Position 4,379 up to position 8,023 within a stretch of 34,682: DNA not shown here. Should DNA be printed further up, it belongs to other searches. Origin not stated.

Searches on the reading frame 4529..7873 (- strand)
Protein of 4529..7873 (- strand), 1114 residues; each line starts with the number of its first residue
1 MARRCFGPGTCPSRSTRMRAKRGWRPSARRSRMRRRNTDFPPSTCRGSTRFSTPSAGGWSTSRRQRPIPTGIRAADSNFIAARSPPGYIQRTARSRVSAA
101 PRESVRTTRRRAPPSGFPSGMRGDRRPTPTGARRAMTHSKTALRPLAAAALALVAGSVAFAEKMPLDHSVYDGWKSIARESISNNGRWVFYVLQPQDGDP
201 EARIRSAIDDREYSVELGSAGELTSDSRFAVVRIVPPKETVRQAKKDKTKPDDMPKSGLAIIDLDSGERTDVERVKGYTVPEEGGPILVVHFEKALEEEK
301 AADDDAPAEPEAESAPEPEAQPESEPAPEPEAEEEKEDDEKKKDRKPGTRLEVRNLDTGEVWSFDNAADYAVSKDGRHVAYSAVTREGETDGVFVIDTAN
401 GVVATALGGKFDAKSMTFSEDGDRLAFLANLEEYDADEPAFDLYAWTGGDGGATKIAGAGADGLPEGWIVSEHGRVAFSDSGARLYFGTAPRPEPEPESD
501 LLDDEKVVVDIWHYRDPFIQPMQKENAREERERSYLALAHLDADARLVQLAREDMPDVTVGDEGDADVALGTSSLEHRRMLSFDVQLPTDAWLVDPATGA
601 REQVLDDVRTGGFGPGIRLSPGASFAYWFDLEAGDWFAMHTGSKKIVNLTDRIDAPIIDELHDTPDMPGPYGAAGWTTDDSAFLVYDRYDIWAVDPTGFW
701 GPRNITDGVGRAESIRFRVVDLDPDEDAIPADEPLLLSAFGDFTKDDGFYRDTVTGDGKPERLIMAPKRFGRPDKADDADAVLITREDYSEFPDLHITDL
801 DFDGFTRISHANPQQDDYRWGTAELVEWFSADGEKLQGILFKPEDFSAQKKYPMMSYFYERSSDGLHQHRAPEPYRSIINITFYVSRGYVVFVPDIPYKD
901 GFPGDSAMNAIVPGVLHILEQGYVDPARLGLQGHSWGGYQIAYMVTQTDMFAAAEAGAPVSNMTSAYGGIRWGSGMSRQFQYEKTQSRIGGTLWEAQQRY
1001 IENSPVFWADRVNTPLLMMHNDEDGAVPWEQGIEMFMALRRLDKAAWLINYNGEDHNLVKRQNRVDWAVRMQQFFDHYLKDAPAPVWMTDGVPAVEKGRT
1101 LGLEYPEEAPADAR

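Call 7: search_protein_families(library=pfam, proteins=[window:4529-7873:-], max_evalue=0.01)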
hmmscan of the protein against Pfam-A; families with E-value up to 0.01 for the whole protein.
window:4529-7873:- (1114 aa): 3 families
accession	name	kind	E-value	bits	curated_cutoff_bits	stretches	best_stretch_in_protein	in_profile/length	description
PF00326.27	Peptidase_S9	-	5.4e-26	91.9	22.6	1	904-1081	41-212/213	Prolyl oligopeptidase family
PF20434.5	BD-FAE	-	0.0012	18.8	26.8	1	978-1037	154-213/215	BD-FAE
PF01738.24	DLH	-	0.0023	18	21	0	887-1064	40-194/217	Dienelactone hydrolase family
